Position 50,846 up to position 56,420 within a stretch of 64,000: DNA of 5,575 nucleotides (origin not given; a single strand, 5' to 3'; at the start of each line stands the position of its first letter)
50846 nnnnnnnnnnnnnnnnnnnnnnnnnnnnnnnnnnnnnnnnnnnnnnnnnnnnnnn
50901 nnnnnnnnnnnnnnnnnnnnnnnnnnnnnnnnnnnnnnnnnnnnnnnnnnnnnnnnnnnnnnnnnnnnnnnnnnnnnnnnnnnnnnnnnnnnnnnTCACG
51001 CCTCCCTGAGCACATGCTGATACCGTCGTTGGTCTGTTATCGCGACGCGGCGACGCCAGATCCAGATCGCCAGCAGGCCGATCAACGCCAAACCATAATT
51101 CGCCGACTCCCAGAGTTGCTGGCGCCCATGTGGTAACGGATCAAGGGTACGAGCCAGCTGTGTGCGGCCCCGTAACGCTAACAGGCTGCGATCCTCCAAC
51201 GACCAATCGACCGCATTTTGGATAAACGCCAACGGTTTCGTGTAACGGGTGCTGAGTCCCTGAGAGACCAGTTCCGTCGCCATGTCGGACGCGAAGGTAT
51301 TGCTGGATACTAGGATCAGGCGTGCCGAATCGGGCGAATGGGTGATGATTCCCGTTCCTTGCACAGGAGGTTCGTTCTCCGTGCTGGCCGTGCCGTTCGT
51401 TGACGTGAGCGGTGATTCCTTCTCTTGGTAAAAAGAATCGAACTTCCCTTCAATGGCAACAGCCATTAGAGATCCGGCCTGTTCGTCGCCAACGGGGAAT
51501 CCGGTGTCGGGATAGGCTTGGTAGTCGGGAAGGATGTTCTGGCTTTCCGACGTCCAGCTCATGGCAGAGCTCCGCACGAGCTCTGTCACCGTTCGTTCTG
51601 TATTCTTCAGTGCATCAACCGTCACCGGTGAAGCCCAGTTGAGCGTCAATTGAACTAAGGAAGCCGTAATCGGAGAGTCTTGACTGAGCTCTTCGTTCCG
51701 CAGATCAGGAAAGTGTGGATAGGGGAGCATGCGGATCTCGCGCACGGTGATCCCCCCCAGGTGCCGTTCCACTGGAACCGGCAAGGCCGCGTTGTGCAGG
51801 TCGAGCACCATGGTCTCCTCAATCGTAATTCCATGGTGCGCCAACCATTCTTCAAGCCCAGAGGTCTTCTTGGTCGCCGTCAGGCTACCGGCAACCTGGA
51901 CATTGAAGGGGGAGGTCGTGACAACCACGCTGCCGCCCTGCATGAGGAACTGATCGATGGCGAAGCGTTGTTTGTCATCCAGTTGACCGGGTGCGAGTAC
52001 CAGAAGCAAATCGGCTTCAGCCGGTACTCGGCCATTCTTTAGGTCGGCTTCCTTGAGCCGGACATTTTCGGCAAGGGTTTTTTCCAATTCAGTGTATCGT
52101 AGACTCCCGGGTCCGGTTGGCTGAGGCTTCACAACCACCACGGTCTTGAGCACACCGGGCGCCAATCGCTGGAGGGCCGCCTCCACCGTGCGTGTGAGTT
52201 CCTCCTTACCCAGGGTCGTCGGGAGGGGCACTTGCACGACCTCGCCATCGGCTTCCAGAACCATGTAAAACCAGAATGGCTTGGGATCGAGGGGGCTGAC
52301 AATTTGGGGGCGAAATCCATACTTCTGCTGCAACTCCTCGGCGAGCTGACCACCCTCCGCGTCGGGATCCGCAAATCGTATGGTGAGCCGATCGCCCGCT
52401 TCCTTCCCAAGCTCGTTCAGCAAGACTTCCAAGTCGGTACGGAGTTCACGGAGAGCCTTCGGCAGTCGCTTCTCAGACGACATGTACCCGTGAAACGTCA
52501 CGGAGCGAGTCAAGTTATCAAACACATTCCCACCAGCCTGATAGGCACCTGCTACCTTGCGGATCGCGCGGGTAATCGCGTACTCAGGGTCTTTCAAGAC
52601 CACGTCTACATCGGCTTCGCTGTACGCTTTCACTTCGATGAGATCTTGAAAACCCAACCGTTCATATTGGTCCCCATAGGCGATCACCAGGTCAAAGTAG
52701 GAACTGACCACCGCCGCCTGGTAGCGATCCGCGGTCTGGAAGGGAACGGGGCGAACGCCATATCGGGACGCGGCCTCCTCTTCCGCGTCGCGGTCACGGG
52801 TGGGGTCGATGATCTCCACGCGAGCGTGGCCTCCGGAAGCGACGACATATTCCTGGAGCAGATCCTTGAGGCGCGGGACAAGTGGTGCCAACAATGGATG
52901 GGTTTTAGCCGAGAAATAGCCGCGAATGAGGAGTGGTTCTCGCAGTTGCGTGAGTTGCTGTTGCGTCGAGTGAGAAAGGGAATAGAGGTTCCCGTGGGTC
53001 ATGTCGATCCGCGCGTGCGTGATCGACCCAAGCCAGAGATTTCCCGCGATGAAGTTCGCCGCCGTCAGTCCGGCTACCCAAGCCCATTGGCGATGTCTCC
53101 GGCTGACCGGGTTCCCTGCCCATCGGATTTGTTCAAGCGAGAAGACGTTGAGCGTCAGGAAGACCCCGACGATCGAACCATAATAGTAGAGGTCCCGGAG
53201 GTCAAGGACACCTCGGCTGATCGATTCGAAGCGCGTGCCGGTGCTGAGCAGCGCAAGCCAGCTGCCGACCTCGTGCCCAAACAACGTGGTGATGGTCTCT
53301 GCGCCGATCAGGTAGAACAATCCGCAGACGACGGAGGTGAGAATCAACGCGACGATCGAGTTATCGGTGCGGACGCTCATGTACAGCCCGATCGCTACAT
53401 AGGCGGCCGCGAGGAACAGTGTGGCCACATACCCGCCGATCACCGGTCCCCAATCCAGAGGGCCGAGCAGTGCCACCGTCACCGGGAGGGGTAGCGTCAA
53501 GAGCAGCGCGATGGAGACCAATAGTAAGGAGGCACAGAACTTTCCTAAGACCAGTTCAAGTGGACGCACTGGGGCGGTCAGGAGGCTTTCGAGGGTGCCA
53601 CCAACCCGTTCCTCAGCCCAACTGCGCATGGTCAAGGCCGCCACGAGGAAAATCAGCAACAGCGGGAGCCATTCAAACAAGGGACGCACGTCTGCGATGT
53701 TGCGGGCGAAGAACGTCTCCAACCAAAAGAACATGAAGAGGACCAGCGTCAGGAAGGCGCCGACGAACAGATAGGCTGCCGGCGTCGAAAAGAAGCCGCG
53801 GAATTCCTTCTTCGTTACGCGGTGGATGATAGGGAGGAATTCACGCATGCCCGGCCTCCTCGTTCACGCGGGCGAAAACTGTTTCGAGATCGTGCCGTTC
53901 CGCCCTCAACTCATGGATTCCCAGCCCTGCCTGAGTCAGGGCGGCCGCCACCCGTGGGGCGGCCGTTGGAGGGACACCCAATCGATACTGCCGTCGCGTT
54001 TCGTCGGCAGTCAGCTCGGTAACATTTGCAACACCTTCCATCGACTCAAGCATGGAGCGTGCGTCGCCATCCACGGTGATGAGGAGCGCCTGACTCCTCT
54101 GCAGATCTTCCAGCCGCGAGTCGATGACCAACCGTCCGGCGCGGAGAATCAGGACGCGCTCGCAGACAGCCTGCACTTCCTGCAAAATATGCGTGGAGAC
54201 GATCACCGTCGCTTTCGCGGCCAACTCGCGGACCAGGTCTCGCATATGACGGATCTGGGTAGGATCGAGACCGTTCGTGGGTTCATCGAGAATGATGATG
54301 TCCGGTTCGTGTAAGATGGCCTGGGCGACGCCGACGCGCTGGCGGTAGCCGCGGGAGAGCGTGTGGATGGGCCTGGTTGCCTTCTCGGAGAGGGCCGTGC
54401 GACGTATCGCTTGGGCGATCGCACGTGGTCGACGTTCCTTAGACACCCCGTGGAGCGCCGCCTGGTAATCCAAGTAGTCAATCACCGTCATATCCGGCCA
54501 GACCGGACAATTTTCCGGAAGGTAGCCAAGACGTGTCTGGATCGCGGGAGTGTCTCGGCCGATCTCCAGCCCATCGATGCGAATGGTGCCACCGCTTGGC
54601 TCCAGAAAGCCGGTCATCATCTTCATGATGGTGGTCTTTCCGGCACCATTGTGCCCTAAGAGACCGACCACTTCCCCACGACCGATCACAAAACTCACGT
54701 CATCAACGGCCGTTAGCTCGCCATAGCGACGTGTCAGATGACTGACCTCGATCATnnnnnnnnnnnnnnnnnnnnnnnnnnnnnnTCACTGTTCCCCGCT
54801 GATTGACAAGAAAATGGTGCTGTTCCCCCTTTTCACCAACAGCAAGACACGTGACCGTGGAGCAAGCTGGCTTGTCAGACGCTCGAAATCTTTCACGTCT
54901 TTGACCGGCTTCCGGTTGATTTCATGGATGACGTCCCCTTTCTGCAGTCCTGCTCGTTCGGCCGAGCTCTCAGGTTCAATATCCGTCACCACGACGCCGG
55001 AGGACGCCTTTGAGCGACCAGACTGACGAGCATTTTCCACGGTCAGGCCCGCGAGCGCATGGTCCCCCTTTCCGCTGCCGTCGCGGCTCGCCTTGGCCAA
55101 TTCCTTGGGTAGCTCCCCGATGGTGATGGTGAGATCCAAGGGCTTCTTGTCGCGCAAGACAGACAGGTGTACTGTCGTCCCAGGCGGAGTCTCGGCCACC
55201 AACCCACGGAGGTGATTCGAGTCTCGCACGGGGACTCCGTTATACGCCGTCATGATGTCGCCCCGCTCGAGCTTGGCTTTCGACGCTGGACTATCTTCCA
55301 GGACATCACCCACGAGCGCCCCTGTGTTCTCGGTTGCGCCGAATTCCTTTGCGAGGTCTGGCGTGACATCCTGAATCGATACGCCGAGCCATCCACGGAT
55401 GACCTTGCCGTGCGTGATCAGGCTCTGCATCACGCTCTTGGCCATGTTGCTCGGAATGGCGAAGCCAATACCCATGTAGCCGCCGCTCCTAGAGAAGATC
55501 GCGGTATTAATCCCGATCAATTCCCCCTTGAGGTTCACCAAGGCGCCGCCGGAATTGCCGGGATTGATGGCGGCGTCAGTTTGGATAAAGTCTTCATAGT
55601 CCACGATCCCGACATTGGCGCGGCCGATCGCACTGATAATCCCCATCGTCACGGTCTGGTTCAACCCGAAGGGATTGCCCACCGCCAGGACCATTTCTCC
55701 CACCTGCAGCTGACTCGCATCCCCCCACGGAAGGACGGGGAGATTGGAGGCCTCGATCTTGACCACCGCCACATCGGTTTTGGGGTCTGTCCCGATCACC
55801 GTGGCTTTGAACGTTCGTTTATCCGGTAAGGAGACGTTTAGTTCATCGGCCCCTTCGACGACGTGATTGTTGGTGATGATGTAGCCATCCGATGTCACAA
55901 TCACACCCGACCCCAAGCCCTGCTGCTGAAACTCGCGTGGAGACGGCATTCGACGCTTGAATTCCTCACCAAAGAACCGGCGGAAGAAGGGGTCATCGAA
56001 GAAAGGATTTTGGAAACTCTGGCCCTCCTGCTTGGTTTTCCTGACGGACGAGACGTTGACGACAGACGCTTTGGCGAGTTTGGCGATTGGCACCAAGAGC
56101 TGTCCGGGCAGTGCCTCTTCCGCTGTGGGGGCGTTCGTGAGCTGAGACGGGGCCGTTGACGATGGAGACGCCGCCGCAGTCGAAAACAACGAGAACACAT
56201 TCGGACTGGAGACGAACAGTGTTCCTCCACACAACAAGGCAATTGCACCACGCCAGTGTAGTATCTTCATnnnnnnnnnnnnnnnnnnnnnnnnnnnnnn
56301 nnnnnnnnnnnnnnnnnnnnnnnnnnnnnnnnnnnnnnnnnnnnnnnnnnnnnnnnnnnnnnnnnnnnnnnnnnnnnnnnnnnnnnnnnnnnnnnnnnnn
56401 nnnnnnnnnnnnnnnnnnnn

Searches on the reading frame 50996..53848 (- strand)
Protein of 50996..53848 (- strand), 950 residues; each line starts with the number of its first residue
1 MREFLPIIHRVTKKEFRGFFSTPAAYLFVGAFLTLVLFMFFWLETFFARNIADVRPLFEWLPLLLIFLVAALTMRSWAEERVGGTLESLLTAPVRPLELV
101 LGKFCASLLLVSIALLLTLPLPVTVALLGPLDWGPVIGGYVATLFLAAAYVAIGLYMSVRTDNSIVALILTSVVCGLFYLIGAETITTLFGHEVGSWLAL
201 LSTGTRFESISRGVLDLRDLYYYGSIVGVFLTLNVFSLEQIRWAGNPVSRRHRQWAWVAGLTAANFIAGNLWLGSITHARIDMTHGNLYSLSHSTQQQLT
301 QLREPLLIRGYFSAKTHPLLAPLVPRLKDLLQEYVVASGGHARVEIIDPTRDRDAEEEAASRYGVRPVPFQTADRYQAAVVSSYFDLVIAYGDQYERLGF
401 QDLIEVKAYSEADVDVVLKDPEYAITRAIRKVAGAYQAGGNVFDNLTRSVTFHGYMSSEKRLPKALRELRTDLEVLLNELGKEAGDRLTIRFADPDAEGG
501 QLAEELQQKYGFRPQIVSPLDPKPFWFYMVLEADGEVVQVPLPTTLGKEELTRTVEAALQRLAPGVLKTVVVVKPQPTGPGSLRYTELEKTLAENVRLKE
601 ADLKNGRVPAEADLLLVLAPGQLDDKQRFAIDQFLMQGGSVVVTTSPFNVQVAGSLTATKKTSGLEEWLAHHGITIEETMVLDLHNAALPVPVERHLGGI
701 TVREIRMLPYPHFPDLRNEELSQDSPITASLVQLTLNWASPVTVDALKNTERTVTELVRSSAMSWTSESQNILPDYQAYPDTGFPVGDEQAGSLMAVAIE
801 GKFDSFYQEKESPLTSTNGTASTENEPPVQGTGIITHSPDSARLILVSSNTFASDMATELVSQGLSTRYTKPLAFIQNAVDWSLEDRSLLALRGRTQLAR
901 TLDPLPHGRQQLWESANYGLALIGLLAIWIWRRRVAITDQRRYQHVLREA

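Call 14: search_protein_families(library=pfam, proteins=[window:50996-53848:-], max_evalue=0.001)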
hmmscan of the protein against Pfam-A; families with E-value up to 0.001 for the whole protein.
window:50996-53848:- (950 aa): 7 families
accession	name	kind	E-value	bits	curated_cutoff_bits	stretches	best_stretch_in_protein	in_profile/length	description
PF09822.16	ABC_transp_aux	-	7e-39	134.2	34.7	1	588-864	21-270/288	ABC-type uncharacterized transport system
PF23357.1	DUF7088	-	2.8e-30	105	27.8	2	287-389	3-104/105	Domain of unknown function (DUF7088)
PF12679.13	ABC2_membrane_2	-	1.1e-09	38.4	27.2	1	64-181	77-198/283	ABC-2 family transporter protein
PF12698.13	ABC2_membrane_3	-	3e-08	33.6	31.6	1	61-182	168-290/347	ABC-2 family transporter protein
PF12730.13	ABC2_membrane_4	-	9.1e-06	26.2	27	1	28-173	23-174/179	ABC-2 family transporter protein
PF14258.12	DUF4350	-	8.5e-05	23.3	30.4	1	610-746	36-131/181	Domain of unknown function (DUF4350)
PF13346.12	ABC2_membrane_5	-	0.00028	20.9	25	1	38-237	18-196/205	ABC-2 family transporter protein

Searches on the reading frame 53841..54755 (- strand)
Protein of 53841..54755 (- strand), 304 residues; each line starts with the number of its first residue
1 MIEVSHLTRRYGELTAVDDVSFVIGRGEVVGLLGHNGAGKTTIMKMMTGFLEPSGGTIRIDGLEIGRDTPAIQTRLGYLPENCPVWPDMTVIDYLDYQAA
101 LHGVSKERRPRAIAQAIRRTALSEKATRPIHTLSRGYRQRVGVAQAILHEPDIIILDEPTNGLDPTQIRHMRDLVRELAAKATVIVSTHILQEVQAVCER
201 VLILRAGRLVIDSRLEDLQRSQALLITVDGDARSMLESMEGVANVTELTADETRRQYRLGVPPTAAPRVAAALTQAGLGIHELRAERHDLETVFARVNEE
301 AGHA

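Call 14: search_protein_families(library=pfam, proteins=[window:53841-54755:-], max_evalue=0.001)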
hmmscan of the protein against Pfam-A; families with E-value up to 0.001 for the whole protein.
window:53841-54755:- (304 aa): 3 families
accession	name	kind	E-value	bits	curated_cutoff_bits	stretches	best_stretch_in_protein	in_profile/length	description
PF00005.33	ABC_tran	-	1.8e-32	113.3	25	1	18-161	2-137/137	ABC transporter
PF13304.12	AAA_21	-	4.3e-12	47.1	27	1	125-190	230-299/304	AAA domain, putative AbiEii toxin, Type IV TA system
PF13175.12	AAA_15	-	3.6e-05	24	32.1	0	32-54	28-50/374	AAA ATPase domain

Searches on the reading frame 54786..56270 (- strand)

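Call 15: search_protein_families(library=pfam, proteins=[window:54786-56270:-], max_evalue=0.001)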
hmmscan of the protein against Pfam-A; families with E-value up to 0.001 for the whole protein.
window:54786-56270:- (494 aa): 6 families
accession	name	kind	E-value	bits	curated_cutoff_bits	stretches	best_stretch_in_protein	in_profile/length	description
PF13365.12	Trypsin_2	-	3.2e-36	125.7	27.6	1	120-254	1-144/144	Trypsin-like peptidase domain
PF13180.12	PDZ_2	-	1.8e-28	99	27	2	294-383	2-79/80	PDZ domain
PF17820.7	PDZ_6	-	4.8e-24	84.3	27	2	427-481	1-54/54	PDZ domain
PF00089.32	Trypsin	-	1.2e-20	74.8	20.6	1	120-279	27-218/220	Trypsin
PF00595.29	PDZ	-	8.7e-20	71.3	23.2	2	416-460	21-61/81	PDZ domain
PF14685.13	PDZ_Tricorn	-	4.1e-05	23.9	25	0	435-473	31-71/88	Tricorn protease PDZ domain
